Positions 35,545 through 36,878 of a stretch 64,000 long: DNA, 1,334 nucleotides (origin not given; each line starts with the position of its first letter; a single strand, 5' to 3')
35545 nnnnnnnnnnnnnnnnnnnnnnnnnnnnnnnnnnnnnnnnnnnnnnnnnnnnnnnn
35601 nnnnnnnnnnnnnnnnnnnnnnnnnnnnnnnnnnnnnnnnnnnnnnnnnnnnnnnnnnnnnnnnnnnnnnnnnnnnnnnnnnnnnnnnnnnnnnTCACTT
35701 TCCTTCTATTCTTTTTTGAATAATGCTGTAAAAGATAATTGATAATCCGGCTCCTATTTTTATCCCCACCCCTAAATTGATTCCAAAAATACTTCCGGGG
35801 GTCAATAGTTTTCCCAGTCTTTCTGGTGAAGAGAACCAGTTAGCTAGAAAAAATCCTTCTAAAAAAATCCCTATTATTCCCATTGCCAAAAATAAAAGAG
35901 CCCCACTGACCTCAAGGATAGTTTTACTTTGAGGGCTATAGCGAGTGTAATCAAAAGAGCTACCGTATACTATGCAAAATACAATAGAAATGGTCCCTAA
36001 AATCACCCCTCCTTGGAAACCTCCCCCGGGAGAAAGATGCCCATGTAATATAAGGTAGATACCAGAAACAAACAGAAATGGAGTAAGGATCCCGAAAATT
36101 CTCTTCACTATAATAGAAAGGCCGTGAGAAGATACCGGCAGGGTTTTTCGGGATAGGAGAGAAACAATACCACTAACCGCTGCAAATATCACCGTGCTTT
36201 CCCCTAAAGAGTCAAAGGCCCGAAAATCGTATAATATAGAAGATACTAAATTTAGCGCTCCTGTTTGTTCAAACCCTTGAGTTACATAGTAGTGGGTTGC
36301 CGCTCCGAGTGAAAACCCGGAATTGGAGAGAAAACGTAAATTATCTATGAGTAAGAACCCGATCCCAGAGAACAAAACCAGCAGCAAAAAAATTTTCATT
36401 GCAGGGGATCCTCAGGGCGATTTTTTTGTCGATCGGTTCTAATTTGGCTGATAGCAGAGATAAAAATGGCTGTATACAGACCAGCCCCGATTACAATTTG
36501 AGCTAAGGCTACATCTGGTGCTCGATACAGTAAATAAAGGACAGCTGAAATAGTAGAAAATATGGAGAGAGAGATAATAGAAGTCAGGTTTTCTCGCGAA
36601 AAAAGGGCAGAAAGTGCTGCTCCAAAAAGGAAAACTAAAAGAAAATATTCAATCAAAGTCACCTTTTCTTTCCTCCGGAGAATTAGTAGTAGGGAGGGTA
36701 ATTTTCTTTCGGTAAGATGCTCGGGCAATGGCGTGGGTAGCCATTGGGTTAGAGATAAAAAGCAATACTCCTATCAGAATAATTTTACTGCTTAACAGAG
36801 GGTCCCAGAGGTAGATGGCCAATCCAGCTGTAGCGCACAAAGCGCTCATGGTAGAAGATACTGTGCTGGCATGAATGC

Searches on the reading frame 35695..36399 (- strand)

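Call 63: search_protein_families(library=pfam, proteins=[window:35695-36399:-])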
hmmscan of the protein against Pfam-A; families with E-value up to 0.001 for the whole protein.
window:35695-36399:- (234 aa): 2 families
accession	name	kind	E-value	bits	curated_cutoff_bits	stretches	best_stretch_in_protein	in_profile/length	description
PF04039.18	MnhB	-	1.4e-24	87.2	22.5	1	97-220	1-126/127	Domain related to MnhB subunit of Na+/H+ antiporter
PF20501.3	MbhE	-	3.6e-09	37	27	1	34-84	33-83/98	MBH, subunit E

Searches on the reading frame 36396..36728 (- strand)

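Call 63: search_protein_families(library=pfam, proteins=[window:36396-36728:-])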
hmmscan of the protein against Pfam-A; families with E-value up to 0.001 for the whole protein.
window:36396-36728:- (110 aa): 2 families
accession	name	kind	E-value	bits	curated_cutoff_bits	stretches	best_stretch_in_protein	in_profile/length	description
PF13244.11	MbhD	-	1.7e-18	67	27.2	1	32-97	1-66/67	MBH, subunit D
PF00499.25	Oxidored_q3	-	0.00064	19.9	33.2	1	38-99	2-63/146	NADH-ubiquinone/plastoquinone oxidoreductase chain 6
